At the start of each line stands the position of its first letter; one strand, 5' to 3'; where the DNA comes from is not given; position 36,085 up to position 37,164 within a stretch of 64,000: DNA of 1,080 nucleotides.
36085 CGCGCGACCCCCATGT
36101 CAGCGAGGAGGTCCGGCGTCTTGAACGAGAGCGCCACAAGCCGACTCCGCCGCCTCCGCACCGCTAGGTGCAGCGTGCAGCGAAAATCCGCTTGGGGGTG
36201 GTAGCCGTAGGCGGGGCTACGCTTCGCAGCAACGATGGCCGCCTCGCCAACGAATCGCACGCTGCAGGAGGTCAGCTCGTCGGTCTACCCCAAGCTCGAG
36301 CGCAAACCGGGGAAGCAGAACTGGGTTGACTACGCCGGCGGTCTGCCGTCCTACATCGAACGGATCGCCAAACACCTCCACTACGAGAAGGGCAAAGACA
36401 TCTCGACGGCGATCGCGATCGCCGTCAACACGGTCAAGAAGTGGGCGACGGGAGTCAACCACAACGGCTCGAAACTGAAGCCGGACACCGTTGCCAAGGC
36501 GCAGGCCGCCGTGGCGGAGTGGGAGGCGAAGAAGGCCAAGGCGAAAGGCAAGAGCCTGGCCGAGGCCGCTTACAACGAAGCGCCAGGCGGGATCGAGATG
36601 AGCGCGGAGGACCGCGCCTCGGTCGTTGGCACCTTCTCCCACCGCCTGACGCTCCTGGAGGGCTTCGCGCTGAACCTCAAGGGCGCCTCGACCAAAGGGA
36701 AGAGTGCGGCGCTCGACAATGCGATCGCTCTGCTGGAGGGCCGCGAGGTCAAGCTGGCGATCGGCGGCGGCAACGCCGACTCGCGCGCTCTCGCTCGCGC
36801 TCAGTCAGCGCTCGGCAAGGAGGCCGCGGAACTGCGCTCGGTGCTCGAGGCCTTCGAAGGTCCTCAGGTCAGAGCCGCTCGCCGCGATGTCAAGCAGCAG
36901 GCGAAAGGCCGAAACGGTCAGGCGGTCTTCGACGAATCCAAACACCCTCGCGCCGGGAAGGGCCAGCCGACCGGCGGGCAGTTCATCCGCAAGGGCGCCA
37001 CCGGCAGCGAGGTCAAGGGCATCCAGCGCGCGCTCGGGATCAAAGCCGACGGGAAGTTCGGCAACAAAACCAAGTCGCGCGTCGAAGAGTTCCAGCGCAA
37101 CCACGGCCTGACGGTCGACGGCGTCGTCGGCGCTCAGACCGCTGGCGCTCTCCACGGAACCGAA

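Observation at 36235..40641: Second giant protein (1468 aa) with four peptidoglycan-binding domains immediately upstream of the capsid genes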

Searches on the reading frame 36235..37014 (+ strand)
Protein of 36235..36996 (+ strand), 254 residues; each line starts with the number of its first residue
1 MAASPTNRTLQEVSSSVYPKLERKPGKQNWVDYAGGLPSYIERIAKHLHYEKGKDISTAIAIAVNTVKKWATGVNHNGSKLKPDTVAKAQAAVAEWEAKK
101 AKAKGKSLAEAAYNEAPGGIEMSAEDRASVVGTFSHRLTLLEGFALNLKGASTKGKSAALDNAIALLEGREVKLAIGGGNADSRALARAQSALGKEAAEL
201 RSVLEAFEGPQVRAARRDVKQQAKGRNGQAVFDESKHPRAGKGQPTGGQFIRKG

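Call 17: search_solved_structures(query=window:36235-36996:+, max_evalue=10)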
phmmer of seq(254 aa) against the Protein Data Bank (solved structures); distinct sequences matched with E-value up to 10: 1.
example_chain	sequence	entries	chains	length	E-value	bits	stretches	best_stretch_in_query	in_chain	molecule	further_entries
6ds9_A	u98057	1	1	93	0.62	13.4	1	137-207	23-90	de novo designed three helix bundle GRa3D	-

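Call 45: predict_structure(alignment_id=A2)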
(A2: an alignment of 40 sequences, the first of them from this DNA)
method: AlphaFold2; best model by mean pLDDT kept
length: 260 residues; sequences in the alignment: 40
mean_pLDDT: 83.1   pTM: 0.57
mean pLDDT of the five models: 83.1, 81.3, 80.4, 80.2, 80.2
residues with pLDDT >= 90: 127; 70-90: 78; 50-70: 53; < 50: 2
segments of 3 or more residues with pLDDT < 50: none
pLDDT, mean of each block of 10 residues (from residue 1): 59 71 73 88 94 93 95 93 94 90 80 65 85 94 96 96 97 92 97 94 86 77 66 66 54 65
secondary structure, 60 per line:
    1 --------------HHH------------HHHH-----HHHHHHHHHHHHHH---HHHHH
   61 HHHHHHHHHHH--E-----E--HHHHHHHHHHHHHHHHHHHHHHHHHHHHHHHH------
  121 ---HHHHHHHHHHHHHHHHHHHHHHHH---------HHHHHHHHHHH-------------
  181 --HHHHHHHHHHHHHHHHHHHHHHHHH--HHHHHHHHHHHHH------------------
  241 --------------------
elements in order: H30-33 H39-52 H56-71 H83-114 H124-147 H157-167 H183-207 H210-222

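Call 49: fold_search(model_id=the predicted structure, library=pdb)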
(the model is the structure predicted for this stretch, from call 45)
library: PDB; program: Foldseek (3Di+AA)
matches with E <= 10: 77; with E <= 0.001: 0
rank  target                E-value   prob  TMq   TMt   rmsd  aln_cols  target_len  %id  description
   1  2reg_B                2.0e+00  0.35  0.11  0.10   8.9        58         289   22  ABC-transporter choline binding protein in complex with choline (released 2008-09-16)
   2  2reg_A                2.2e+00  0.23  0.10  0.09   8.7        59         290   22  ABC-transporter choline binding protein in complex with choline (released 2008-09-16)
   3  6kn5                  2.4e+00  0.11  0.21  0.23  17.1       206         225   12  Crystal structure of AFF4 C-terminal domain (released 2020-07-08)
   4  9vub_A                2.4e+00  0.06  0.14  0.12  20.5       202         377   13  channel C complex with 3 (released 2026-03-11)
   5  7bw2_A                3.6e+00  0.06  0.17  0.08  17.4       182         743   13  Crystal Structure of Cyanobacterial PSI Monomer from T.elongatus at 6.5 A Resolution (released 2021-03-17)
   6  9o5o_A                3.8e+00  0.06  0.14  0.11  20.4       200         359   12  Cryo-EM structure of the human SK2-4 chimera/calmodulin channel complex bound to a small molecule activator (released 2025-07-09)
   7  5va1                  4.0e+00  0.09  0.21  0.11  16.8       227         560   11  Cryo-EM structure of the human ether-a-go-go related K+ channel (released 2017-05-03)
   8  9vub_C                4.0e+00  0.05  0.14  0.11  20.4       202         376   13  channel C complex with 3 (released 2026-03-11)
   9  6vaa_B                4.2e+00  0.03  0.15  0.06  17.9       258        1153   12  Structure of the Fanconi Anemia ID complex bound to ICL DNA (released 2020-03-18)
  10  8gzr_B                4.4e+00  0.30  0.12  0.07   8.9        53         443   17  Cryo-EM structure of the the NS5-NS3 RNA-elongation complex (released 2023-08-02)
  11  5ffm                  4.4e+00  0.28  0.12  0.08   7.7        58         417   16  Yellow fever virus helicase (released 2015-12-30)
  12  8gzq_B                4.4e+00  0.18  0.12  0.08  10.3        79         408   15  Cryo-EM structure of the NS5-NS3-SLA complex (released 2023-08-02)
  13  6w2v_A                4.4e+00  0.04  0.13  0.16  16.5       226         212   15  Junction 23, DHR14-DHR18 (released 2020-04-15)
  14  8v6k_A                4.6e+00  0.03  0.14  0.08  16.7       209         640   12  Apo-state cryo-EM structure of human TRPV3 in cNW30 nanodiscs (released 2024-04-17)
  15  9o51_A                5.1e+00  0.05  0.14  0.11  20.8       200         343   12  Cryo-EM structure of the human SK2-4 chimera/calmodulin channel complex in the Ca2+ free state (released 2025-07-09)
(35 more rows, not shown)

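Call 66: find_related_loci(query=A2, collection=genome_contigs, flank=8000)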
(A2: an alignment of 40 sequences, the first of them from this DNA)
Query A2 (260 aa) in genome_contigs; peptide patterns used: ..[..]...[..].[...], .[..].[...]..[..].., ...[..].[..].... (x = any residue, [..] = any of these).
41 stretches matched a pattern; 8 encode a relative of the query (tblastn E <= 1e-3); 8 distinct loci.
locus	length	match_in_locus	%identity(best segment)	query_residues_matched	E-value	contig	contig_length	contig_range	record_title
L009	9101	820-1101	71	10-100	2e-37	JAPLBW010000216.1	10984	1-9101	MAG: Actinomycetota bacterium isolate LacPavin_0419_WC53_MAG_58_7 LacPavin_0419_WC53_scaffold_30730, whole genome shotgu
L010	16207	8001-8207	64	27-100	1e-22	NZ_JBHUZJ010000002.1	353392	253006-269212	Streptomyces sp. NPDC057302 NPDC057302_T21_C7.ctg-0002, whole genome shotgun sequence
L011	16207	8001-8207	58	27-100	5e-20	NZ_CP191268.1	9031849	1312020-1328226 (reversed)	Streptomyces sp. cg35 chromosome, complete genome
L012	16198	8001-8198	61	29-99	4e-18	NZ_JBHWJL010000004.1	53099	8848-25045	Streptomyces sp. NPDC059853 NPDC059853_T46_E8.ctg-0004, whole genome shotgun sequence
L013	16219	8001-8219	50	28-105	9e-15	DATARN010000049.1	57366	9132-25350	MAG TPA_asm: Acidimicrobiales bacterium isolate SMAG_U5494 k141_2002686, whole genome shotgun sequence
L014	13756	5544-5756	57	29-97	1e-14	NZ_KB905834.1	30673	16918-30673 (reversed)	Streptomyces sulphureus DSM 40104 F603DRAFT_scaffold00022.22, whole genome shotgun sequence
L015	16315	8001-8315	35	3-98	5e-10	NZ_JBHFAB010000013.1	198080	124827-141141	Streptacidiphilus sp. N8-3 contig13, whole genome shotgun sequence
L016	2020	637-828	48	28-96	1e-4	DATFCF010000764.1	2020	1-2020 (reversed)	MAG TPA_asm: Mycobacterium sp. isolate SMAG_U8547 k141_126089, whole genome shotgun sequence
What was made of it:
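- The probable host has an exposed wall: module A occurs only in Actinomycetota genomes (call 66).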

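Call 69: search_protein_families(library=pfam, proteins=[L010:3622-5496:+, L010:4971-8225:+, L010:8677-10584:+, L010:10680-11681:+, L010:11048-12625:+, L009:805-2697:+, L009:2694-4154:+, L009:4283-5275:+, L009:5229-6692:+, L009:6737-8263:+], max_evalue=0.001)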
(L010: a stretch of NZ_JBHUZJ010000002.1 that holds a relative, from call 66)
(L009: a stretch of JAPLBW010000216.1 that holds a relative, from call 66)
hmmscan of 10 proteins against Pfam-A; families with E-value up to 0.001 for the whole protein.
L010:3622-5496:+ (624 aa): 0 families

L010:4971-8225:+ (1084 aa): 1 family
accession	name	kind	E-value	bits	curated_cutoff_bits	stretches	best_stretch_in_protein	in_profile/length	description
PF04233.19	Phage_Mu_F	-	3.6e-09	37.8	29.6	1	284-377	27-111/112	Phage Mu protein F like protein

L010:8677-10584:+ (635 aa): 0 families

L010:10680-11681:+ (333 aa): 0 families

L010:11048-12625:+ (525 aa): 1 family
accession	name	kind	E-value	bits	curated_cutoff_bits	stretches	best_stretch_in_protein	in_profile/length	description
PF18911.6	PKD_4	-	0.00026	21.4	27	1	449-512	11-69/85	PKD domain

L009:805-2697:+ (630 aa): 2 families
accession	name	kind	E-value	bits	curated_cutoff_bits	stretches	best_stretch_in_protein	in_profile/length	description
PF01471.23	PG_binding_1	-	3.2e-34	117.3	23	2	518-572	2-57/57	Putative peptidoglycan binding domain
PF09374.15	PG_binding_3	-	7e-12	45.8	24.6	0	378-407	3-32/76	Predicted Peptidoglycan domain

L009:2694-4154:+ (486 aa): 0 families

L009:4283-5275:+ (330 aa): 0 families

L009:5229-6692:+ (487 aa): 0 families

L009:6737-8263:+ (508 aa): 0 families
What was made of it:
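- A 630-aa short form has module A plus two PG-binding domains (L009, call 69).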

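Call 71: search_protein_representatives(alignment_id=A2)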
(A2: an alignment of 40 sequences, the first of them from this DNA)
Query: 40 sequences, 205 profile positions. Proteins with E-value up to 0.001 (for the whole library): 1946; up to 1e-10: 1485; up to 1e-30: 299. The best 150 are listed.
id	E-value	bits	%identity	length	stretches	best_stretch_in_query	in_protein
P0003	3.0e-72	259.4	-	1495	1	6-204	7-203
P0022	5.3e-71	255.3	-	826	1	5-205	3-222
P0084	1.5e-70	253.8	-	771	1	9-203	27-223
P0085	3.4e-68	246.1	-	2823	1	6-204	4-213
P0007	3.1e-67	243.0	-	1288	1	7-204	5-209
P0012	1.1e-66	241.2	-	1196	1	12-204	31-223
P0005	1.0e-65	238.0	-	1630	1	4-204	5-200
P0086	4.3e-64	232.7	-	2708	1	14-204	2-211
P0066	5.5e-63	229.1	-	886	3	6-117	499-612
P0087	1.1e-61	224.9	-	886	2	4-168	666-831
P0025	4.1e-61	223.0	-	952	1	7-204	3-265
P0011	3.0e-60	220.2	-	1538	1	4-204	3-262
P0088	1.0e-59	218.4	-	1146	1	8-204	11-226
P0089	3.2e-58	213.6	-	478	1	12-204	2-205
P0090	6.6e-58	212.5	-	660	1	5-204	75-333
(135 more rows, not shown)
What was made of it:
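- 36262..36549 (+): Module A (aa 10-105): conserved helical domain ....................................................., net charge +8. Proposed head-targeting or partner-binding domain. 1,946 representative clusters (call 71).
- On Module A family (undescribed; defined here): The profile finds 1,946 clusters at E<=1e-3 (call 71).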

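Call 73: search_protein_families(library=pfam, alignment_id=A4, max_evalue=0.0001)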
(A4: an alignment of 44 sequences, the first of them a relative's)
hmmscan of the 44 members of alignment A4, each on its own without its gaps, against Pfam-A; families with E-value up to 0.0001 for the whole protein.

A. member 1, P0084 (771 aa): 2 families
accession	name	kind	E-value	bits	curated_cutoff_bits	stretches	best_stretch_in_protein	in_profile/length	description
PF01471.23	PG_binding_1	-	5.2e-33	113.5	23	2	234-285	2-54/57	Putative peptidoglycan binding domain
PF09374.15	PG_binding_3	-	1.1e-08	35.5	24.6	0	240-270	6-36/76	Predicted Peptidoglycan domain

B. families by the number of members that match (of 44 scanned): 11 families
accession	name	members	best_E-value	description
PF01471.23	PG_binding_1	23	1.5e-48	Putative peptidoglycan binding domain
PF09374.15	PG_binding_3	13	9.9e-15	Predicted Peptidoglycan domain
PF00533.33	BRCT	5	2.4e-11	BRCA1 C Terminus (BRCT) domain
PF13563.12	2_5_RNA_ligase2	4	1.4e-10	2'-5' RNA ligase superfamily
PF02834.22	LigT_PEase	3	4.6e-10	LigT like Phosphoesterase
PF08823.16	PG_binding_2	3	3.6e-06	Putative peptidoglycan binding domain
PF14550.11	Peptidase_S78_2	2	2.7e-18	Putative phage serine protease XkdF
PF04586.22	Peptidase_S78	2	1.4e-09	Caudovirus prohead serine protease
PF19474.4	DUF6011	1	2.6e-07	Family of unknown function (DUF6011)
PF16589.12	BRCT_2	1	5.5e-06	BRCT domain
PF23474.1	Acb1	1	1.5e-05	Anti-CBASS protein Acb1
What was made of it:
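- S78 or S78_2 proteases occur in 4 of 44 module-A proteins scanned (call 73). Recurrence of the combination: PG_binding_1 is the commonest partner of module A, in 23 of 44 proteins (call 73). PG_binding_1 recurs in 23 of 44 module-A proteins (call 73), which argues for selection on its canonical ligand.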

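Call 82: fold_search(model_id=the predicted structure, library=viral)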
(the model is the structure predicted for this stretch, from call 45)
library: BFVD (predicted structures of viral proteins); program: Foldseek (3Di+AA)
matches with E <= 10: 176; with E <= 0.001: 0
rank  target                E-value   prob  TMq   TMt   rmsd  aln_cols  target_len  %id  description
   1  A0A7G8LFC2            7.0e-03  1.00  0.30  0.06  23.8       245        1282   25  (no name in the UniProt tables at hand)
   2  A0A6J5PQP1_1          4.0e-01  0.13  0.14  0.07  13.5       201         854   17  PcfJ-like protein [uncultured Caudovirales phage]
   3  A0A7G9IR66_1          4.8e-01  0.12  0.15  0.05  22.3       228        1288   15  RdRp catalytic domain-containing protein [Frankliniella occidentalis flavi-like virus 1]
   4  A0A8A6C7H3            5.9e-01  0.14  0.19  0.11  25.6       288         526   13  (no name in the UniProt tables at hand)
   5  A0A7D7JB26            6.2e-01  0.10  0.14  0.06  20.9       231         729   12  Uncharacterized protein [Vibrio phage phiV141]
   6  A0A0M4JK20            7.6e-01  0.08  0.16  0.15  26.6       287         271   14  (no name in the UniProt tables at hand)
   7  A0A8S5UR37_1          1.2e+00  0.07  0.15  0.05  17.5       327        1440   14  Uncharacterized protein [Podoviridae sp. ctQyH19]
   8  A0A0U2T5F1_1          1.4e+00  0.10  0.20  0.08  23.0       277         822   14  Immediate-early transactivator protein [Bovine herpesvirus 1]
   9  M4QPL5                1.4e+00  0.06  0.15  0.07  27.1       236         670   15  (no name in the UniProt tables at hand)
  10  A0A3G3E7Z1            1.4e+00  0.06  0.13  0.07  22.6       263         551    8  VLF-1 [Mauternbach virus]
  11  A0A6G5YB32            1.4e+00  0.04  0.12  0.10  19.5       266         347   11  (no name in the UniProt tables at hand)
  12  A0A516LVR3            1.5e+00  0.08  0.15  0.05  26.0       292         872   11  (no name in the UniProt tables at hand)
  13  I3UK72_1              1.6e+00  0.08  0.16  0.05  34.4       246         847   13  (no name in the UniProt tables at hand)
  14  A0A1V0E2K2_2          1.6e+00  0.08  0.14  0.08  16.9       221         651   14  Genome polyprotein (Fragment) [Zika virus]
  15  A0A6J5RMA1            1.7e+00  0.14  0.20  0.06  21.9       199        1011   14  Uncharacterized protein [uncultured Caudovirales phage]
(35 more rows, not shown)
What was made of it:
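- Tried and rejected: Against BFVD it gave one unnamed 1282-aa viral protein, probably a homologue (calls 49, 82).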

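Call 91: search_protein_families(library=pfam, proteins=[L011:4905-8228:+, L012:6816-8222:+, L013:7362-9329:+, L014:4026-5786:+, L015:5706-8363:+], max_evalue=0.01)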
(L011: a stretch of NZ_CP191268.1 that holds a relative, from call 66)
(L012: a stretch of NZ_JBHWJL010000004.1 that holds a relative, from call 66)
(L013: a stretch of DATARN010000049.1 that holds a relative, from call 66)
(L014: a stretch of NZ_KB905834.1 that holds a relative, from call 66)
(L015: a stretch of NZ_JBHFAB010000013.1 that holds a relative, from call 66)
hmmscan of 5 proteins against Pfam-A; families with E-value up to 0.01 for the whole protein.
L011:4905-8228:+ (1107 aa): 1 family
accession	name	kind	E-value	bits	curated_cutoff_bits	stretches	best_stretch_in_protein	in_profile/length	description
PF04233.19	Phage_Mu_F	-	1.9e-08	35.5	29.6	1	285-380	32-111/112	Phage Mu protein F like protein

L012:6816-8222:+ (468 aa): 0 families

L013:7362-9329:+ (655 aa): 1 family
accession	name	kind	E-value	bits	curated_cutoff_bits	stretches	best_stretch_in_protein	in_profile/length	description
PF04233.19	Phage_Mu_F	-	2.9e-18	67.1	29.6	1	531-650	2-111/112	Phage Mu protein F like protein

L014:4026-5786:+ (586 aa): 0 families

L015:5706-8363:+ (885 aa): 1 family
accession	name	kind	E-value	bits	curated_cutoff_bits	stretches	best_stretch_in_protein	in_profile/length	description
PF04233.19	Phage_Mu_F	-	1.5e-06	29.4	29.6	1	116-236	7-111/112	Phage Mu protein F like protein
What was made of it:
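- Scores are L010 37.8, L011 35.5, L013 67.1 and L015 29.4 bits, against a cut-off of 29.6 (calls 66, 69, 91).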
